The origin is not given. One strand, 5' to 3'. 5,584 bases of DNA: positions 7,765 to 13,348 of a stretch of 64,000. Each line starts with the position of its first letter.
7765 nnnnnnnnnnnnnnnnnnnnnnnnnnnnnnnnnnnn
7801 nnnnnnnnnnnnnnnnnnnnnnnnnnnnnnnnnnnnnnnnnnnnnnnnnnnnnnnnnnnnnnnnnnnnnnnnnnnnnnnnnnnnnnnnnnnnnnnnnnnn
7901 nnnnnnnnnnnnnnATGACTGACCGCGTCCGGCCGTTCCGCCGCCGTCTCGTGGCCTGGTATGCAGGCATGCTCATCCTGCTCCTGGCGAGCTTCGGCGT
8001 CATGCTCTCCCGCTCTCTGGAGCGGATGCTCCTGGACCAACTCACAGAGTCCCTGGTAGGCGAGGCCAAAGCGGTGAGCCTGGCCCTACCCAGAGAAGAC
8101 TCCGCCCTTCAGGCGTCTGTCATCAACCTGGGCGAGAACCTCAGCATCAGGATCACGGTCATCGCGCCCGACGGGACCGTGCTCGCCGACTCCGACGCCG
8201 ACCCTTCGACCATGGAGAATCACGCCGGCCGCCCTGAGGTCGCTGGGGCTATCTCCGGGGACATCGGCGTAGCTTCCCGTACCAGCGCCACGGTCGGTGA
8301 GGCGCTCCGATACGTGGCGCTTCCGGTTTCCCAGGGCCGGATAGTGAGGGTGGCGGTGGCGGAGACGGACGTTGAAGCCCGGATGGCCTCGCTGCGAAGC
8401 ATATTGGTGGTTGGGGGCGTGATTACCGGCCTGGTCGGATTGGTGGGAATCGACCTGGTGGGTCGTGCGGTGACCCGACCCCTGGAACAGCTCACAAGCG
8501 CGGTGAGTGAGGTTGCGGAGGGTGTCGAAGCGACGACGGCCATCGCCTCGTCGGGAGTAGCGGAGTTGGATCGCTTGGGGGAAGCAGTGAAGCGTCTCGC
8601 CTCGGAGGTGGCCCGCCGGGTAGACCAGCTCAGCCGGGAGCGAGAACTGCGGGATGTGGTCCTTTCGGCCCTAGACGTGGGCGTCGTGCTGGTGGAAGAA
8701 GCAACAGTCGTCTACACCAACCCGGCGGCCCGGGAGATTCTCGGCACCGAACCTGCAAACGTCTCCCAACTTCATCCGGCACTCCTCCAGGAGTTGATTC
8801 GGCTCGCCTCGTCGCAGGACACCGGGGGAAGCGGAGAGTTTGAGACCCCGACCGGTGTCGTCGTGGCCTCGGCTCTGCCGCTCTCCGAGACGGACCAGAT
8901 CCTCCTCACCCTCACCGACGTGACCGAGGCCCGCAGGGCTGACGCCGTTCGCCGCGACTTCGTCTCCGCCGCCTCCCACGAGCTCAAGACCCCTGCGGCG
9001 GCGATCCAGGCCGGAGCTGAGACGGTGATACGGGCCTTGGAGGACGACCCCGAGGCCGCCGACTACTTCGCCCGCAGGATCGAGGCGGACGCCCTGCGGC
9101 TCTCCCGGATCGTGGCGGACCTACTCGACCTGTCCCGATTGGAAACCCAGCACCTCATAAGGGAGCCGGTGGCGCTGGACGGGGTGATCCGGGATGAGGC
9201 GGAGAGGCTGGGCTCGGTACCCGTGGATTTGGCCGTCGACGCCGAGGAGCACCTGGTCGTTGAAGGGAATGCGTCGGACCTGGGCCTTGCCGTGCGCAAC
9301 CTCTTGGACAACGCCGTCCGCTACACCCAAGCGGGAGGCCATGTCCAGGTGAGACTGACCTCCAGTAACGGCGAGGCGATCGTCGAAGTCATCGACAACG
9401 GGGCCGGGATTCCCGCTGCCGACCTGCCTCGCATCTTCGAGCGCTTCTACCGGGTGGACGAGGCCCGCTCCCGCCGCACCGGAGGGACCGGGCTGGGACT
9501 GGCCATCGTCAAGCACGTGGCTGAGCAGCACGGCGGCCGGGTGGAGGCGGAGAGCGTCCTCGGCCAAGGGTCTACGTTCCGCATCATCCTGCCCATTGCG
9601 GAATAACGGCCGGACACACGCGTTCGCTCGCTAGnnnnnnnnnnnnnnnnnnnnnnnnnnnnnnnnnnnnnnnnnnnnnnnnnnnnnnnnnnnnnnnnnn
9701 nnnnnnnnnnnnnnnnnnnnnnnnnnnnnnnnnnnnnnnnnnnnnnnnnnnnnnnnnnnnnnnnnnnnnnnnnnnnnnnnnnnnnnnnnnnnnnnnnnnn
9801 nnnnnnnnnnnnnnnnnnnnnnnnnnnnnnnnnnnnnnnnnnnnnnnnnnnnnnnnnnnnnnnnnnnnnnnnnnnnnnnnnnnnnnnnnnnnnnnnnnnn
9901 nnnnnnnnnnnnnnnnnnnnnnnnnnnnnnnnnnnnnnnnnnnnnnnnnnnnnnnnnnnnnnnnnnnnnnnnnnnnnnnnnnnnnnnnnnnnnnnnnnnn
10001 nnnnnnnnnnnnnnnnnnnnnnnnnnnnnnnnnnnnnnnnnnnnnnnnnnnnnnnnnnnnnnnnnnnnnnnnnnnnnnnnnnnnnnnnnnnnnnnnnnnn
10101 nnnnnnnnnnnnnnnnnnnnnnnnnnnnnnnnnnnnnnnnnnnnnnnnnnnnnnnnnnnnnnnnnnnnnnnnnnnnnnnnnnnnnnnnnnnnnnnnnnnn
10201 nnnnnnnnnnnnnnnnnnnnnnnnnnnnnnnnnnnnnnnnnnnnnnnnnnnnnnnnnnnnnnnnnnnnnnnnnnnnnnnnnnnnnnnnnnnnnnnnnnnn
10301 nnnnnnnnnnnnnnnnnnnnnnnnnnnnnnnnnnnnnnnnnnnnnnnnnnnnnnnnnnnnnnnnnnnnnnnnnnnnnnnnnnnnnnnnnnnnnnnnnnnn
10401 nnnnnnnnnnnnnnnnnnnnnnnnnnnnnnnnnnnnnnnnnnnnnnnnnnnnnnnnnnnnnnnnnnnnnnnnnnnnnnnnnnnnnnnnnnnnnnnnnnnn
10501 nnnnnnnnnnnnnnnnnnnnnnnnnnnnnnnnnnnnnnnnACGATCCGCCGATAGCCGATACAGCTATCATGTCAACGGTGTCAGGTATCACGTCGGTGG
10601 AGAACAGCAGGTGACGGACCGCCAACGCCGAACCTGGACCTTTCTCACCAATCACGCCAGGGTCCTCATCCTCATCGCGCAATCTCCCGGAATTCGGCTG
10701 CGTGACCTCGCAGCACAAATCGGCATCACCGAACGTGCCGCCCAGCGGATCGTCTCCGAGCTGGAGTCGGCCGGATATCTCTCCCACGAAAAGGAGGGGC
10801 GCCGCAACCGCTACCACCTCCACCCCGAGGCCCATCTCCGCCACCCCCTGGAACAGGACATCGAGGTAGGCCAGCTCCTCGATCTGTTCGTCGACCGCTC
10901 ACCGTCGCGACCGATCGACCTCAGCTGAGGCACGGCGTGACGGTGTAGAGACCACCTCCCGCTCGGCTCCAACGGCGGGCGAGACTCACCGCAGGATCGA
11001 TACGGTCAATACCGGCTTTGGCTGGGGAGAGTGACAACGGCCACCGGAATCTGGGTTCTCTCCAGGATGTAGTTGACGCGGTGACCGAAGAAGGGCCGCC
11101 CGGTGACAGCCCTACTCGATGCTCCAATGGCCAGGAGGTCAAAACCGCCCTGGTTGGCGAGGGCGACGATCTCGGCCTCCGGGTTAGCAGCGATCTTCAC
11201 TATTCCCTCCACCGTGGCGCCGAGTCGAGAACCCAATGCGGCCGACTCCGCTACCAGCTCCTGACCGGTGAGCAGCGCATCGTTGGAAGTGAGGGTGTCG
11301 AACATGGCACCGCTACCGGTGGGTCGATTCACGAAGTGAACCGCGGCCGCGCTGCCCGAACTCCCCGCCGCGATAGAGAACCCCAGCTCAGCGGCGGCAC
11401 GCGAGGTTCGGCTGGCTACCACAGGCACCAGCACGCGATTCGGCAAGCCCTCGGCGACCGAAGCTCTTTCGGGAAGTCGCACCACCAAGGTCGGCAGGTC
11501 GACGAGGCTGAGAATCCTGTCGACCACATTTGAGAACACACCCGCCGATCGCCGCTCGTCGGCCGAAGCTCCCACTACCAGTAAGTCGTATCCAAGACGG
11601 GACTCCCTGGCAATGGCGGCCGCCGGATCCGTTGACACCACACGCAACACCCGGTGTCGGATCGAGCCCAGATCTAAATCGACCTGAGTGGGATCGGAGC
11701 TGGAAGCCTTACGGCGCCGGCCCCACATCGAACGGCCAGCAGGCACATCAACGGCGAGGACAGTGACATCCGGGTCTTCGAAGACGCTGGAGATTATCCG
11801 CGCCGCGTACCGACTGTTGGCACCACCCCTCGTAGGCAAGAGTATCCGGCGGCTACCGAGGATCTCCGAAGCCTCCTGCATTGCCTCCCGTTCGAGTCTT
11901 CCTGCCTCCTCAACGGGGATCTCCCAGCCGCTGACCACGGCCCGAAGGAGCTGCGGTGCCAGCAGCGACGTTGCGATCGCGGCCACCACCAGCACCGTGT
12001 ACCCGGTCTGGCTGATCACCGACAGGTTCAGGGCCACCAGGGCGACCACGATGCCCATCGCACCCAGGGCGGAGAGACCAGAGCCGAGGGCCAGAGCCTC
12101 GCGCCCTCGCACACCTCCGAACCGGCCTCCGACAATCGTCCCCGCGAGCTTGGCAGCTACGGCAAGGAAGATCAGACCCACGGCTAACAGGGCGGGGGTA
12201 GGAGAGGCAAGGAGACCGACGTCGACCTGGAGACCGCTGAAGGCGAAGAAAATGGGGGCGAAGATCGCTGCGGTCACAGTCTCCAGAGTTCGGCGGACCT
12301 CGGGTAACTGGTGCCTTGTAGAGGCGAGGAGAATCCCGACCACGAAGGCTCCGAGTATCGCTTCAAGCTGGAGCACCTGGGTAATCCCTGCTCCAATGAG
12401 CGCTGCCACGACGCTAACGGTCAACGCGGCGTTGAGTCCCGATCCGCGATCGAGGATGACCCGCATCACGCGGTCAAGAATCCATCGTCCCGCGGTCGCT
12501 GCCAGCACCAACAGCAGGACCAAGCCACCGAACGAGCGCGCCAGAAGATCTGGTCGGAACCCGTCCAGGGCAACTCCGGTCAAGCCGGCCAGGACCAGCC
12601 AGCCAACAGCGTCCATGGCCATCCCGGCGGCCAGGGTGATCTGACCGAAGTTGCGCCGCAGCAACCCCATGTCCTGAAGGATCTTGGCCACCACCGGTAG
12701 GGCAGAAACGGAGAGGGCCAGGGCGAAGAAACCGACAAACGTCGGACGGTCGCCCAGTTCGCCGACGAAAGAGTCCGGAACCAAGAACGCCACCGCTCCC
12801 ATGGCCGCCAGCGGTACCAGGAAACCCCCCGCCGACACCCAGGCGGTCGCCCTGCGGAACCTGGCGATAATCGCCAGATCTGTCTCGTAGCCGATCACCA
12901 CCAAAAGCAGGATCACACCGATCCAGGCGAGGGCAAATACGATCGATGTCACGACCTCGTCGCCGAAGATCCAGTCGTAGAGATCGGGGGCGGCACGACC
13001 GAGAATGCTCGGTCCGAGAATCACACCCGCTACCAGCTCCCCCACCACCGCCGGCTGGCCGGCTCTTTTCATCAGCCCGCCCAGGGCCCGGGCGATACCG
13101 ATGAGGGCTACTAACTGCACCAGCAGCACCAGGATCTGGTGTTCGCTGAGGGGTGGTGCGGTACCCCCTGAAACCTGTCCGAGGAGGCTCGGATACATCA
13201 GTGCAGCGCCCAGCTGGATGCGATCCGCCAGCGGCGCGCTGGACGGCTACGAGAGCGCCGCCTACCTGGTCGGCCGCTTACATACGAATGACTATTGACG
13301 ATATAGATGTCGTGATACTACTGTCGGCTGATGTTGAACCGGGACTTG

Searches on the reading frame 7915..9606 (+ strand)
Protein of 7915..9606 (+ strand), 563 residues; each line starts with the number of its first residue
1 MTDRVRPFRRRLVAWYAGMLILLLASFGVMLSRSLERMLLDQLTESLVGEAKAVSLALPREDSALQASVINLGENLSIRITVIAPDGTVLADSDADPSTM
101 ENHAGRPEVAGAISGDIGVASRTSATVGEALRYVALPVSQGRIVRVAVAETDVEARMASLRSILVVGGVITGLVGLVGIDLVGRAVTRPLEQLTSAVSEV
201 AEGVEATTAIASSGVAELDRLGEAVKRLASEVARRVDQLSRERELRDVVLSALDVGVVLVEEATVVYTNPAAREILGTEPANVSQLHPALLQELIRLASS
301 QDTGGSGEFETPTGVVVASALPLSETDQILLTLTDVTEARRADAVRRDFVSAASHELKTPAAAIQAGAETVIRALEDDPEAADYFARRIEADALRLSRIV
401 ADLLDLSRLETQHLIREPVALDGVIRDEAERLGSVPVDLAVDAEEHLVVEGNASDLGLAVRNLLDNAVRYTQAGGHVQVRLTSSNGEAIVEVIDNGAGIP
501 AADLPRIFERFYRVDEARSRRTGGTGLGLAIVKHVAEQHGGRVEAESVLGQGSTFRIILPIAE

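Call 17: search_protein_families(library=pfam, proteins=[window:7915-9606:+], max_evalue=0.1)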
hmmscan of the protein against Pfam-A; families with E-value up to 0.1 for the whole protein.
window:7915-9606:+ (563 aa): 13 families
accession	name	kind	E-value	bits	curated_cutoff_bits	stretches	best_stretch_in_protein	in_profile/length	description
PF02518.31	HATPase_c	-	1.9e-32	112.4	26.4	1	452-562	2-110/111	Histidine kinase-, DNA gyrase B-, and HSP90-like ATPase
PF00512.31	HisKA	-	1.1e-12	48.3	26.9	1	346-411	2-65/66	His Kinase A (phospho-acceptor) domain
PF13581.12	HATPase_c_2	-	1.1e-06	29.1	27.4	1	443-538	19-111/127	Histidine kinase-like ATPase domain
PF00672.30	HAMP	-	3.1e-06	27.9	25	1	181-231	1-50/53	HAMP domain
PF16736.11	sCache_like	-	4.3e-06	27.5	27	1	40-119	4-86/117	Single Cache-like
PF13188.13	PAS_8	-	0.0032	17.8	21.8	1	249-295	6-51/65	PAS domain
PF14501.12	HATPase_c_5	-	0.0075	16.6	22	1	454-546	4-89/102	GHKL domain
PF00989.32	PAS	-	0.011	16.2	22.6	1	246-284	3-42/113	PAS fold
PF13589.12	HATPase_c_3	-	0.013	15.9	25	1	459-529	6-77/137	Histidine kinase-, DNA gyrase B-, and HSP90-like ATPase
PF04070.17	DUF378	-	0.027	14.8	25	1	163-184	10-31/60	Domain of unknown function (DUF378)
PF13426.13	PAS_9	-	0.051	14.3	27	0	255-292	2-40/103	PAS domain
PF08448.16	PAS_4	-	0.052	14.2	23.1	0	261-341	13-110/110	PAS fold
PF09141.16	Talin_middle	-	0.074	13.5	25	0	185-252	82-149/161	Talin, middle domain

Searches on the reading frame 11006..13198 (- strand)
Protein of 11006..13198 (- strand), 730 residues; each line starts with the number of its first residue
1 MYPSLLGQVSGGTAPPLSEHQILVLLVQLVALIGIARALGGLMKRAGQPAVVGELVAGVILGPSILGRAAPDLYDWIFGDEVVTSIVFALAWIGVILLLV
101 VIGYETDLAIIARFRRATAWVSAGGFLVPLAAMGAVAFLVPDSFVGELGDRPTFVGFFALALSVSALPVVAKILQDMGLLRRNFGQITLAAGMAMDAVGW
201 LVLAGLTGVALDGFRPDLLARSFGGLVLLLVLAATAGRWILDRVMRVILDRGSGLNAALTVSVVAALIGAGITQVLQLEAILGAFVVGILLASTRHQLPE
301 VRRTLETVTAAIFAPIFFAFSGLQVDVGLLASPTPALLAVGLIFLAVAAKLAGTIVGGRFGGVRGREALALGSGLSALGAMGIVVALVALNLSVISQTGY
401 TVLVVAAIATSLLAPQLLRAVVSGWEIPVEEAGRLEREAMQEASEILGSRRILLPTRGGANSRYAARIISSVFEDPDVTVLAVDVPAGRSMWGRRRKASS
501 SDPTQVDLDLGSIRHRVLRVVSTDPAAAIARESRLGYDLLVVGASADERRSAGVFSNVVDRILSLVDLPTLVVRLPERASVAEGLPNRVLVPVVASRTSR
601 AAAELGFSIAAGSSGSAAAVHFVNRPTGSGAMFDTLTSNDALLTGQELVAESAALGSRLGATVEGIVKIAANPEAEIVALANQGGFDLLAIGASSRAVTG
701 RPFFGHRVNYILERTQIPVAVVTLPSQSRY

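Call 17: search_protein_families(library=pfam, proteins=[window:11006-13198:-], max_evalue=0.1)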
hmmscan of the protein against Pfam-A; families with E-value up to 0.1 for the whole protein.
window:11006-13198:- (730 aa): 2 families
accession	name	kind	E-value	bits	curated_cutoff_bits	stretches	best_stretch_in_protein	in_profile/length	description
PF00999.27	Na_H_Exchanger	-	1.7e-46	159.2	26.2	1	38-422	5-373/375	Sodium/hydrogen exchanger, transmembrane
PF00582.32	Usp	-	1.5e-17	64.9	24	2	588-722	4-140/141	Universal stress protein family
